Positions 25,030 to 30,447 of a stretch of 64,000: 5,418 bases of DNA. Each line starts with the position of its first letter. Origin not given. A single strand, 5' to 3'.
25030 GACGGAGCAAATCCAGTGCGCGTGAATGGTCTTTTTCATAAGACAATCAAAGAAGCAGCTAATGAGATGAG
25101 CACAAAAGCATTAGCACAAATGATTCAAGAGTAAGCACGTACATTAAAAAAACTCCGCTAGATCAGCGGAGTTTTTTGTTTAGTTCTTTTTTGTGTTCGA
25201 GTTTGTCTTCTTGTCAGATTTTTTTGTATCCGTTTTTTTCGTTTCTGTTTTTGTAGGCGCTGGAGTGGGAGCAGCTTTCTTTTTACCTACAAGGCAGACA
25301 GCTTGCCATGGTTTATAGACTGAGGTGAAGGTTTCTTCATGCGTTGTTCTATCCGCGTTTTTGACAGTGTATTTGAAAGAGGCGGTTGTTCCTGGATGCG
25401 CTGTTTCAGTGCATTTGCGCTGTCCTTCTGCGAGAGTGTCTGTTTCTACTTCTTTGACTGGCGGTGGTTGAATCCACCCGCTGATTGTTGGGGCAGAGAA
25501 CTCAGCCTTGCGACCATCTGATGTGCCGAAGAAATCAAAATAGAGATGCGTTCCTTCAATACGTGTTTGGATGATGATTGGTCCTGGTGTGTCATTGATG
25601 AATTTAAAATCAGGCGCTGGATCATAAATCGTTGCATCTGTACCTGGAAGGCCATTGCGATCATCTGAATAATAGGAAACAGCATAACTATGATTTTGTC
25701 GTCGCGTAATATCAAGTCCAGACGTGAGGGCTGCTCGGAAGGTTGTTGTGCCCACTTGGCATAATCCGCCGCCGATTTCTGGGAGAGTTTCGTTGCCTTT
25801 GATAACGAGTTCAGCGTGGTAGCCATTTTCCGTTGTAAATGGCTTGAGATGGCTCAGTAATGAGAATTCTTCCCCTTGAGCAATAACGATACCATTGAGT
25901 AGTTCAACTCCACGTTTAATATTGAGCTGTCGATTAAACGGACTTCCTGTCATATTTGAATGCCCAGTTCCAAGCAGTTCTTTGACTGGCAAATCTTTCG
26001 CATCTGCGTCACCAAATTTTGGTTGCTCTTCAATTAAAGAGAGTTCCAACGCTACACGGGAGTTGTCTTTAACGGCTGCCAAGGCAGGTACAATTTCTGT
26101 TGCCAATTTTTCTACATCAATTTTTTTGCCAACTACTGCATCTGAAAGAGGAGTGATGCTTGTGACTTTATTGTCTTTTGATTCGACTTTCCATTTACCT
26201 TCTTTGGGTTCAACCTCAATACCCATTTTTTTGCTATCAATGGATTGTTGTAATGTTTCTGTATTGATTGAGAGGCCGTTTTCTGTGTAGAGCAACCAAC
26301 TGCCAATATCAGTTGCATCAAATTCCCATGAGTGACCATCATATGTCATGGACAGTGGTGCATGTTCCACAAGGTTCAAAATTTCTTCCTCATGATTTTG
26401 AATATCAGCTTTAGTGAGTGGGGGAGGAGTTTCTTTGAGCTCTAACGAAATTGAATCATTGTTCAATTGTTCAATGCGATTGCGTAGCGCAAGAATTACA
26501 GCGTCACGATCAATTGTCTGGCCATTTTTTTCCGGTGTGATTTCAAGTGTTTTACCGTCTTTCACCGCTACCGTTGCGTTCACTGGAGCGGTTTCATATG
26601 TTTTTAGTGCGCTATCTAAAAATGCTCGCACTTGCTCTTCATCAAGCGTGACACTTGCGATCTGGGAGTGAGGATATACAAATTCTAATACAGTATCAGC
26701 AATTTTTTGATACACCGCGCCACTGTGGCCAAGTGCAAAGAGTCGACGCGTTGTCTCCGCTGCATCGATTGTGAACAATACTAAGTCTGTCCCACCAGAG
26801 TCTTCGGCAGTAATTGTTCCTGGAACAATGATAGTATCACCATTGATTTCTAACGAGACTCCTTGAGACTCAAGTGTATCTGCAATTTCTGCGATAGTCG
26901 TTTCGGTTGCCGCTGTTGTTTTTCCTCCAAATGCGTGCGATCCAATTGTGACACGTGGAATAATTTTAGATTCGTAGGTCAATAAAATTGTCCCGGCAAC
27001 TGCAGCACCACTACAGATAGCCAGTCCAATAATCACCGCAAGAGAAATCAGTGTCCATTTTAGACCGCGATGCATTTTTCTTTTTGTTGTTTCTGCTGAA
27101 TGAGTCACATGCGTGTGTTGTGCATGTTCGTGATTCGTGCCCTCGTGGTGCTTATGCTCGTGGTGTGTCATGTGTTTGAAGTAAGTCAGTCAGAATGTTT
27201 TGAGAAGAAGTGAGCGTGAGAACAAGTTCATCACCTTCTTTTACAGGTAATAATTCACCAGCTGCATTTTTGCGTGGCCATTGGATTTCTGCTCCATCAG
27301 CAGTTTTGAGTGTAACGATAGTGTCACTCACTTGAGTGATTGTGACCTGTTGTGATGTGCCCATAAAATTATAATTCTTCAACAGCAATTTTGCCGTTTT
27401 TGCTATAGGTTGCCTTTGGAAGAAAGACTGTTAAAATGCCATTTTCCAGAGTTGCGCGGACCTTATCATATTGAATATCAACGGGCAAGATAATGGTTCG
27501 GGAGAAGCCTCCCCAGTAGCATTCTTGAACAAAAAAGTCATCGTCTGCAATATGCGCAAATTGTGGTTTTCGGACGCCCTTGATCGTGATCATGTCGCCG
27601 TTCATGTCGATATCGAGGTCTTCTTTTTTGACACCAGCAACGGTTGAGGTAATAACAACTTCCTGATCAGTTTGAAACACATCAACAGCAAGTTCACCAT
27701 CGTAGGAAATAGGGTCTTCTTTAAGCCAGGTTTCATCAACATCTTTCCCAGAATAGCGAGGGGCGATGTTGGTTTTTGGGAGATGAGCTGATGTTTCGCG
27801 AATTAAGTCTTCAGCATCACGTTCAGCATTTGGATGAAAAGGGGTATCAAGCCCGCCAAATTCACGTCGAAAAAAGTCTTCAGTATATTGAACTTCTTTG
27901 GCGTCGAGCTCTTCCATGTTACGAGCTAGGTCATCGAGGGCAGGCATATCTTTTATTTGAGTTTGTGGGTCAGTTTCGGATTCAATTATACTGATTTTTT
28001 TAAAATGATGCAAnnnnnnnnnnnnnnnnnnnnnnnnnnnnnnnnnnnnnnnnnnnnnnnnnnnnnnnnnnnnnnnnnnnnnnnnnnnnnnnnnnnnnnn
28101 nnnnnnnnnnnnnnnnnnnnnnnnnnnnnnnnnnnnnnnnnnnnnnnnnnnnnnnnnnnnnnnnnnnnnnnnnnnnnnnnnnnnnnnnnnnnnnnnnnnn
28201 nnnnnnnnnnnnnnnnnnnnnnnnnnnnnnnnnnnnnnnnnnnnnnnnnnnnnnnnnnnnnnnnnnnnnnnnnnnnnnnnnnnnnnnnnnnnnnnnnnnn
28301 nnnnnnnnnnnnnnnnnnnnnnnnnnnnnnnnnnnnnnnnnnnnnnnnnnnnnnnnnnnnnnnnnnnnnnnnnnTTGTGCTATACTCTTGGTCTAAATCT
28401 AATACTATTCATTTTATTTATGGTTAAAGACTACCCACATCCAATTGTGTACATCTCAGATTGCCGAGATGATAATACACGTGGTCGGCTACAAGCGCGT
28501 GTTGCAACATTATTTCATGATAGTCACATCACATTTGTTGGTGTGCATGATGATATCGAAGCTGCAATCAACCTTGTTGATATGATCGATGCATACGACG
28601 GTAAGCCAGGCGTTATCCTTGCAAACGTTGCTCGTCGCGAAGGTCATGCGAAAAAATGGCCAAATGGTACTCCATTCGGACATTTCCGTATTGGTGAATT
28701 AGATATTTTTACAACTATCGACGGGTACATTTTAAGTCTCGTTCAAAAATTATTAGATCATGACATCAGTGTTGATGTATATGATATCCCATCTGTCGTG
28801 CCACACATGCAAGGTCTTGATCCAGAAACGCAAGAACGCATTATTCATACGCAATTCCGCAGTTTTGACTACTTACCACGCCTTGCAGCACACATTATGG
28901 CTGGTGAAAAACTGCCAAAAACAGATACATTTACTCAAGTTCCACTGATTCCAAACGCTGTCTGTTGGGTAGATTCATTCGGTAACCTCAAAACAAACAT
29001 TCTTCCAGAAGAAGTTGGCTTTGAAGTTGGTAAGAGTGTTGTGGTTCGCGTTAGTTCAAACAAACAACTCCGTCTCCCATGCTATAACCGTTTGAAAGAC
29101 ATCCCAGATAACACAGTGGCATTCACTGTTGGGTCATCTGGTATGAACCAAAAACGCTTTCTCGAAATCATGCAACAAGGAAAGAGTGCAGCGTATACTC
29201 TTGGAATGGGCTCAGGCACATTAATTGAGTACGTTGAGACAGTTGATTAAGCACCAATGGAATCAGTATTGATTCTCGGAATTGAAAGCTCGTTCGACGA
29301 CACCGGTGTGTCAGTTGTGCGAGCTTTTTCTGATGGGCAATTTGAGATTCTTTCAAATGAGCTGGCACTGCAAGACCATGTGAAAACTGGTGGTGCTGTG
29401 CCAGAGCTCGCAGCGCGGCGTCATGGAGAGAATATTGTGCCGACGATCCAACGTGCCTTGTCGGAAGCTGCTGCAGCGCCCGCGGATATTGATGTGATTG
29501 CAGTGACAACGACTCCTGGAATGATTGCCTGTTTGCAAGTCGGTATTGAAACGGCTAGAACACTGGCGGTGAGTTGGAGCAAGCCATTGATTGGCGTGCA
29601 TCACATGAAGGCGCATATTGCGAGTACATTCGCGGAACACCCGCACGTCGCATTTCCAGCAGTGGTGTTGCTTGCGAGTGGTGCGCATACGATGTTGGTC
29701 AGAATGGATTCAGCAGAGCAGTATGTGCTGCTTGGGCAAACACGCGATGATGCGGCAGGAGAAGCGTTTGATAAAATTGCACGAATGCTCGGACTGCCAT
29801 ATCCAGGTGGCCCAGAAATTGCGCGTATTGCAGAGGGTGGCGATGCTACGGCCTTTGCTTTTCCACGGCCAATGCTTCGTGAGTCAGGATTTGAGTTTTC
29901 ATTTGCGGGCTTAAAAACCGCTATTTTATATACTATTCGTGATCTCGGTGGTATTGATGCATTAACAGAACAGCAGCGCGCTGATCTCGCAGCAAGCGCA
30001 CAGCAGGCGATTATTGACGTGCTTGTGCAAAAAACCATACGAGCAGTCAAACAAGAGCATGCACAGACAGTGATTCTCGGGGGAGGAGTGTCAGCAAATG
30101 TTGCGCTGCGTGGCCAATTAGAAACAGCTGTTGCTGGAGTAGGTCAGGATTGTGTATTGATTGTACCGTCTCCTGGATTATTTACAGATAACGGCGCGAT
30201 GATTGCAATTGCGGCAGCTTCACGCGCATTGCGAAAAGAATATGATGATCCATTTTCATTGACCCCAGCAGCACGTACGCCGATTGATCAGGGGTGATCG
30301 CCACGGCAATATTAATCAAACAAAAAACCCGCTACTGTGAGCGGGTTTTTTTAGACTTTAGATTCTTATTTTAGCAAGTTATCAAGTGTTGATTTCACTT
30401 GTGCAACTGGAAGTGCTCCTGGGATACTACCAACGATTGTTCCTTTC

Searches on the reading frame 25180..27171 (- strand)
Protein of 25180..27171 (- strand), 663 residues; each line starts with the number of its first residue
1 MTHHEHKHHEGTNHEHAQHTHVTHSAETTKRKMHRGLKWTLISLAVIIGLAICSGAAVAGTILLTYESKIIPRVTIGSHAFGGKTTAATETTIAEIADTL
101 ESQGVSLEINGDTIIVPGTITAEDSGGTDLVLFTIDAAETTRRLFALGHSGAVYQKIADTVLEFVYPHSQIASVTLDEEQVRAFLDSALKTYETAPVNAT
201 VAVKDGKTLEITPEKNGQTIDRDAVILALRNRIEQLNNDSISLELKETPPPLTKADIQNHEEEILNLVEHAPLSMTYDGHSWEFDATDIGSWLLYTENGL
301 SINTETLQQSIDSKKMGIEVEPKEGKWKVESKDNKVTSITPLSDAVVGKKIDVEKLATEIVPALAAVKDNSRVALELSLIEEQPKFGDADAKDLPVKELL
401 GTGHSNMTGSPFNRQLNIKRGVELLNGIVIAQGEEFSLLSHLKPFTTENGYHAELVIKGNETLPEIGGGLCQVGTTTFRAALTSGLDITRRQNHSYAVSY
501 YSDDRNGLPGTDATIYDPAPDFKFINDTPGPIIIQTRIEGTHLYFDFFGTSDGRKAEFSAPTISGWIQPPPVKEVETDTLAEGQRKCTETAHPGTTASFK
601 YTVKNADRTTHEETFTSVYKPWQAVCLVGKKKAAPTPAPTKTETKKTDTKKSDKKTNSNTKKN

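Call 18: search_protein_families(library=pfam, proteins=[window:25180-27171:-])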
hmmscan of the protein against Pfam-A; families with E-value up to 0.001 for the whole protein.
window:25180-27171:- (663 aa): 2 families
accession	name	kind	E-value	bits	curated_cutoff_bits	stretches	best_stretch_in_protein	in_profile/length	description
PF04294.18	VanW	-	2e-37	128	27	1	413-547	1-129/130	VanW like protein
PF12229.13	PG_binding_4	-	1.1e-18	67.9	22.1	1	135-239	12-114/117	Putative peptidoglycan binding domain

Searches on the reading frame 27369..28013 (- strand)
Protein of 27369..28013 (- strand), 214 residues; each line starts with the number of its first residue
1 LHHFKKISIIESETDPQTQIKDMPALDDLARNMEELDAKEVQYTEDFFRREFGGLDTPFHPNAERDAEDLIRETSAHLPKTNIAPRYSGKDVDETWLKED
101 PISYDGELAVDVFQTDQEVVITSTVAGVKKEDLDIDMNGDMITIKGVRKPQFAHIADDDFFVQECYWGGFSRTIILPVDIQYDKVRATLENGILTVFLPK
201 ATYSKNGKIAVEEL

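Call 18: search_protein_families(library=pfam, proteins=[window:27369-28013:-])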
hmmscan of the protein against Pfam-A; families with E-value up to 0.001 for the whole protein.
window:27369-28013:- (214 aa): 2 families
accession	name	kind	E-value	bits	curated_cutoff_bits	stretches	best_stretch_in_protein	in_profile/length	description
PF00011.27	HSP20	-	8e-18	64.9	20.8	1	113-206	3-93/102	Hsp20/alpha crystallin family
PF17886.7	ArsA_HSP20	-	4.3e-05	23.4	22.5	1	119-196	4-61/63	HSP20-like domain found in ArsA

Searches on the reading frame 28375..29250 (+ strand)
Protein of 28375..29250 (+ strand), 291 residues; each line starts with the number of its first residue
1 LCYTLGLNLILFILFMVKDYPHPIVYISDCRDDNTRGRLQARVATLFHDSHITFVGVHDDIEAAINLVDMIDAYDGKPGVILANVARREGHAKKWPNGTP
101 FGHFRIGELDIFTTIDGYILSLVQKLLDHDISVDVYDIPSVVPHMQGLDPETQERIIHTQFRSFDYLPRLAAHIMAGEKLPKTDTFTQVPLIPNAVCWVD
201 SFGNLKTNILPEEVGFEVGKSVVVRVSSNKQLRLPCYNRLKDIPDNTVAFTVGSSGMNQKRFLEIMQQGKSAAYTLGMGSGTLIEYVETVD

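Call 18: search_protein_families(library=pfam, proteins=[window:28375-29250:+])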
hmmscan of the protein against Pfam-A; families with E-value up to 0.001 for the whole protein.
window:28375-29250:+ (291 aa): 1 family
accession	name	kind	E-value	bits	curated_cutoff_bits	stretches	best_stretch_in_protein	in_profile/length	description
PF20257.3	SAM_HAT_C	-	5.8e-07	30.2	25.5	1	196-284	3-83/84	SAM hydroxide adenosyltransferase C-terminal domain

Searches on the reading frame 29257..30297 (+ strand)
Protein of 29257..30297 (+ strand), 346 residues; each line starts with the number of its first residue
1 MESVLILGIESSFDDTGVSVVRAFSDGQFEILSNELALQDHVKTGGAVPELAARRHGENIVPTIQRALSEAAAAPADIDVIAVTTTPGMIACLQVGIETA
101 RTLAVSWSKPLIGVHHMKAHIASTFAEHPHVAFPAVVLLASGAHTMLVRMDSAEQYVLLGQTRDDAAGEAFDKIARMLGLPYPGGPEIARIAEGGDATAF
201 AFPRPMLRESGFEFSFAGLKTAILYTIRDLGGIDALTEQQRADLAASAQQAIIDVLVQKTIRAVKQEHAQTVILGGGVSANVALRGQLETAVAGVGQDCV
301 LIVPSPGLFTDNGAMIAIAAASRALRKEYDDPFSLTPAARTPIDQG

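Call 18: search_protein_families(library=pfam, proteins=[window:29257-30297:+])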
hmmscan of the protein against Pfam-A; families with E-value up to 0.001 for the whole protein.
window:29257-30297:+ (346 aa): 3 families
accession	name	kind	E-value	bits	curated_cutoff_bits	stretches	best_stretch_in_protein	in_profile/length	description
PF00814.31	TsaD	-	3.6e-86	289.6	24.8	1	30-317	1-263/264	tRNA N6-adenosine threonylcarbamoyltransferase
PF22521.2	HypF_C_2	-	7.3e-06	26.4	27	1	236-296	161-221/241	Carbamoyltransferase, Kae1-like Domain, second subdomain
PF02543.21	Carbam_trans_N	-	4.8e-05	23.4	24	0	238-291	270-323/346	Carbamoyltransferase N-terminus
